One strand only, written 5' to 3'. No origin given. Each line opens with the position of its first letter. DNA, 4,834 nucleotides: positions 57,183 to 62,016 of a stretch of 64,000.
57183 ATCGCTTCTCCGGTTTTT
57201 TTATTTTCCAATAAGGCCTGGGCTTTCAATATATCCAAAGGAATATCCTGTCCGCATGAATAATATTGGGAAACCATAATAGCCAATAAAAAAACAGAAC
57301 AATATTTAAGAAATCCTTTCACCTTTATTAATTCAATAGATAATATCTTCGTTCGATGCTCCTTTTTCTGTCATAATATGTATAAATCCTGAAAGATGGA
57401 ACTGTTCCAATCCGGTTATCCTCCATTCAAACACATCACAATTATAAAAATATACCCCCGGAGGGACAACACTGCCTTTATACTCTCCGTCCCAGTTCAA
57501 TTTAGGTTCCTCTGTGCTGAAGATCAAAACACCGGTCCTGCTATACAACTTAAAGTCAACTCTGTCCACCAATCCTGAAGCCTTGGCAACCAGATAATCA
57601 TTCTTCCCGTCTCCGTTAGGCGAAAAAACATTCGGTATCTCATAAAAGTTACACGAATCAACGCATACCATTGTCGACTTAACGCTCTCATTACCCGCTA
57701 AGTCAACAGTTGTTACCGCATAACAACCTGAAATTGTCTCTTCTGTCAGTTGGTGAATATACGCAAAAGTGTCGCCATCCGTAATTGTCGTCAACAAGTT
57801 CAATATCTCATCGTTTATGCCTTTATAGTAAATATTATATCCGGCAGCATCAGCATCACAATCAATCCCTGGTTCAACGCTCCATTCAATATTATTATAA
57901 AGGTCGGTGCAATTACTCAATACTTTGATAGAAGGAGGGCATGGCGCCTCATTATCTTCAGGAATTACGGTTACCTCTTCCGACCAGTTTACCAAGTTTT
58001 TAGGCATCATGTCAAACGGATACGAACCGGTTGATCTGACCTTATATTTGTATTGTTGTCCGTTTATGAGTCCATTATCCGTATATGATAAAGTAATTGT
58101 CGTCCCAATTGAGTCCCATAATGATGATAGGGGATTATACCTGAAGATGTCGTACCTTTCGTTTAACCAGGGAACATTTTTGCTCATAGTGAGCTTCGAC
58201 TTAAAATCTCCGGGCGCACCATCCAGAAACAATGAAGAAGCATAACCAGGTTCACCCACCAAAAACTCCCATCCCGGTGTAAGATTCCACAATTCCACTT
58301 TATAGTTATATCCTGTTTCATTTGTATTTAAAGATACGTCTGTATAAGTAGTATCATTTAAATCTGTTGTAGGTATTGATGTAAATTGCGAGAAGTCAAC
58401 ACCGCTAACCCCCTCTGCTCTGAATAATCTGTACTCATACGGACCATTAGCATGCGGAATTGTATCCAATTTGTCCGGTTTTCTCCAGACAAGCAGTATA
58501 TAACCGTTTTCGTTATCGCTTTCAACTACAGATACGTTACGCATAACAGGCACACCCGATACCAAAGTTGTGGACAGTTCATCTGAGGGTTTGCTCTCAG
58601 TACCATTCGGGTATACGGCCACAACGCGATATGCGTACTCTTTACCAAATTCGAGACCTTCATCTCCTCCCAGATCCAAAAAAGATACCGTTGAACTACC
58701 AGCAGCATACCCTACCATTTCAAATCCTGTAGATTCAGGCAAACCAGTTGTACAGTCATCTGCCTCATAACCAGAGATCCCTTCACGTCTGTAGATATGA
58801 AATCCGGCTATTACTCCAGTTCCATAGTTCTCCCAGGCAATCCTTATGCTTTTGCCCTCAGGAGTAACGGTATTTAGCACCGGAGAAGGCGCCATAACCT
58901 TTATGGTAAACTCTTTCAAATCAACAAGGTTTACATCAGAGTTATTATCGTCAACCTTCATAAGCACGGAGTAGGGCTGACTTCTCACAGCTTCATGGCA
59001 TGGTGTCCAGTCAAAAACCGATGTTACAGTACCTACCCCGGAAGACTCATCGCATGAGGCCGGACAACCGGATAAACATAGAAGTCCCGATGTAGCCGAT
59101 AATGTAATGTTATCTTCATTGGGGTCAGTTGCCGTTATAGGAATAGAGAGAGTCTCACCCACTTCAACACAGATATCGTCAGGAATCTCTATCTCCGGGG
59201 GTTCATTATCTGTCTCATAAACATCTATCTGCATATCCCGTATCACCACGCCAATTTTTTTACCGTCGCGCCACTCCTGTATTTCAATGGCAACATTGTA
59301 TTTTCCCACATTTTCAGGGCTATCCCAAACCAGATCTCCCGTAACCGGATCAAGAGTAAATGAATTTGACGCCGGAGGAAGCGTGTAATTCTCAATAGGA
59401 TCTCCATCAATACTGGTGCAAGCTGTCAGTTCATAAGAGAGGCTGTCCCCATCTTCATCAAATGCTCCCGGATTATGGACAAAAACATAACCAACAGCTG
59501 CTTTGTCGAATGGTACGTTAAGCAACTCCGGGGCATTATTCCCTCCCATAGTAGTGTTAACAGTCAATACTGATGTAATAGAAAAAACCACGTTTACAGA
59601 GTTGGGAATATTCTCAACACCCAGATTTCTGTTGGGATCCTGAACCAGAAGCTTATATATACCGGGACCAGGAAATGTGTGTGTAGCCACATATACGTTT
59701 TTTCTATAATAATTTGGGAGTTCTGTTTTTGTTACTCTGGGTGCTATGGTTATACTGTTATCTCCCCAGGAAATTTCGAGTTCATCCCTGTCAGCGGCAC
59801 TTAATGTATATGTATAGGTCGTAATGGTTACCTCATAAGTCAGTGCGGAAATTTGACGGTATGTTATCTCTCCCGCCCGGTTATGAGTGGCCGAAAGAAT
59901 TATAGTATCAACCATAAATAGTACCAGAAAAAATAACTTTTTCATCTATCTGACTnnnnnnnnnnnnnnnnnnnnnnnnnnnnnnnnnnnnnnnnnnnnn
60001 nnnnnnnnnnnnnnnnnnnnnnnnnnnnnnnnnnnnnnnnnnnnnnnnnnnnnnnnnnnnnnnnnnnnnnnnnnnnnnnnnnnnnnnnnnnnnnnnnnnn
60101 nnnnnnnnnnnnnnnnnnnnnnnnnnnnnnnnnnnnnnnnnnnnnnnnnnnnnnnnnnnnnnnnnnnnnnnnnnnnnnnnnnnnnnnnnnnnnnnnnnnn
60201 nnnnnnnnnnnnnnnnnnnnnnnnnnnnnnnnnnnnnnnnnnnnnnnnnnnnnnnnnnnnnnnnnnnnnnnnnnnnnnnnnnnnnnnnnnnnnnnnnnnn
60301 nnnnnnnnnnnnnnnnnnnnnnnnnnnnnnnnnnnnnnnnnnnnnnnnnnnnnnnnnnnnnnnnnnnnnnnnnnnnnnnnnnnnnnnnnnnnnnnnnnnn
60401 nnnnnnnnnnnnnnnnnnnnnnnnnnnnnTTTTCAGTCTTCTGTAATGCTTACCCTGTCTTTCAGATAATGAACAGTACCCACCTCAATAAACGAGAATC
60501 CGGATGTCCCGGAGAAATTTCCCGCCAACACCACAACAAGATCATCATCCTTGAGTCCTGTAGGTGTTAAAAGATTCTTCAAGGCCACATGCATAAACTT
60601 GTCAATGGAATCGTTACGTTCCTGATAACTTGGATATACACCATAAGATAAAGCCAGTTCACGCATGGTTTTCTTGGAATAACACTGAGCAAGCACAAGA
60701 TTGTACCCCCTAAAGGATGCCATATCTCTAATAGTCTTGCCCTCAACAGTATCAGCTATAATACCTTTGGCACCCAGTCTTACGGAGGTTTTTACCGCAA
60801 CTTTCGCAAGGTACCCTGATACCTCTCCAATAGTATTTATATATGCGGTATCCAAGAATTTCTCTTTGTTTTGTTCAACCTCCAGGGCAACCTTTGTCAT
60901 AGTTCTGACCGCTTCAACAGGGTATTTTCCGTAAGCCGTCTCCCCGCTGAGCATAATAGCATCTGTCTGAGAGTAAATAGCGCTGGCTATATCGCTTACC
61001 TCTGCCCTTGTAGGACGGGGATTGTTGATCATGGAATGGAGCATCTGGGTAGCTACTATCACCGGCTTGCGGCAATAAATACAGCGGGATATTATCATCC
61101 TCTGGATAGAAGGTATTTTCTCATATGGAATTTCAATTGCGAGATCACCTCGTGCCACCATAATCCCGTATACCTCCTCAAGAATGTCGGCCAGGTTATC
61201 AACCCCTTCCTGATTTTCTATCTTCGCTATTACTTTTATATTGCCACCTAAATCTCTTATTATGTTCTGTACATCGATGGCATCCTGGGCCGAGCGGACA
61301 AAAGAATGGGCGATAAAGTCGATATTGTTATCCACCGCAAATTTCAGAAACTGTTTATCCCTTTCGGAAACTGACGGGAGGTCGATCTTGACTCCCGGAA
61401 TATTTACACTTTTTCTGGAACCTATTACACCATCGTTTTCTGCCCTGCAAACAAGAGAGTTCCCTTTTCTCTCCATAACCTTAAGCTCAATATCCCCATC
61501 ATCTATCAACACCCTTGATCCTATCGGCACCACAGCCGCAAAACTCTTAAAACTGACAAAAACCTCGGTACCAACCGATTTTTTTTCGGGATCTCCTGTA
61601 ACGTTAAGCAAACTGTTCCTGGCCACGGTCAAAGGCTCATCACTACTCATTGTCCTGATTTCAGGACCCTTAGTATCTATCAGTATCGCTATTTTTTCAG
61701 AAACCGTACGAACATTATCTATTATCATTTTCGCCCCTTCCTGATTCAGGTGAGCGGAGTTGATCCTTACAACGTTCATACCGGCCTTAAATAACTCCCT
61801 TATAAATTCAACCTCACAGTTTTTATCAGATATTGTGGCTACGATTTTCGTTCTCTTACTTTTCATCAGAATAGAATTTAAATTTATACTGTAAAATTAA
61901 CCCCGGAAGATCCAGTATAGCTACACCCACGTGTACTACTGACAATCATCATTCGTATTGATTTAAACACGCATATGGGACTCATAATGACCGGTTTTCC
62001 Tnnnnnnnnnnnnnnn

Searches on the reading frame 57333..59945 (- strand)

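Call 79: search_protein_families(library=ncbifam, proteins=[window:57333-59945:-], max_evalue=1e-10)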
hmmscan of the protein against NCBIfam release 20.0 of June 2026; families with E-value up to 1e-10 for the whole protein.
window:57333-59945:- (870 aa): 1 family
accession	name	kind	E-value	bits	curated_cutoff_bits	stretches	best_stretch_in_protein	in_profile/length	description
TIGR04131.1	Bac_Flav_CTERM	domain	4.5e-11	42.7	35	0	769-840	2-73/85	T9SS type B sorting domain-containing protein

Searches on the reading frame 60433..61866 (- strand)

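Call 79: search_protein_families(library=ncbifam, proteins=[window:60433-61866:-], max_evalue=1e-10)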
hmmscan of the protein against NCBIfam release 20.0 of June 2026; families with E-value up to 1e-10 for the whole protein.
window:60433-61866:- (477 aa): 7 families
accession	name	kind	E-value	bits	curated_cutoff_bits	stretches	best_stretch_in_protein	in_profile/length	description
NF004491.0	PRK05826.1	subfamily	2.1e-148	494.7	432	1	2-460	3-470/477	pyruvate kinase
TIGR01064.1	pyruv_kin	equivalog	6.6e-145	483.2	306.4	1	4-463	1-474/476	pyruvate kinase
NF004978.0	PRK06354.1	subfamily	3e-127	425.6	462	1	3-463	7-476/590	pyruvate kinase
NF006664.0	PRK09206.1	equivalog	2.3e-122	408.9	686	1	4-454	2-461/470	pyruvate kinase PykF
NF004886.0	PRK06247.1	subfamily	1.4e-112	376.8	623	1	2-457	3-461/476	pyruvate kinase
NF005234.0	PRK06739.1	equivalog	9.5e-77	258.3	564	1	9-334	6-332/352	pyruvate kinase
NF011314.0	PRK14725.1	equivalog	2.5e-56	191.2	642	1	90-336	349-599/614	pyruvate kinase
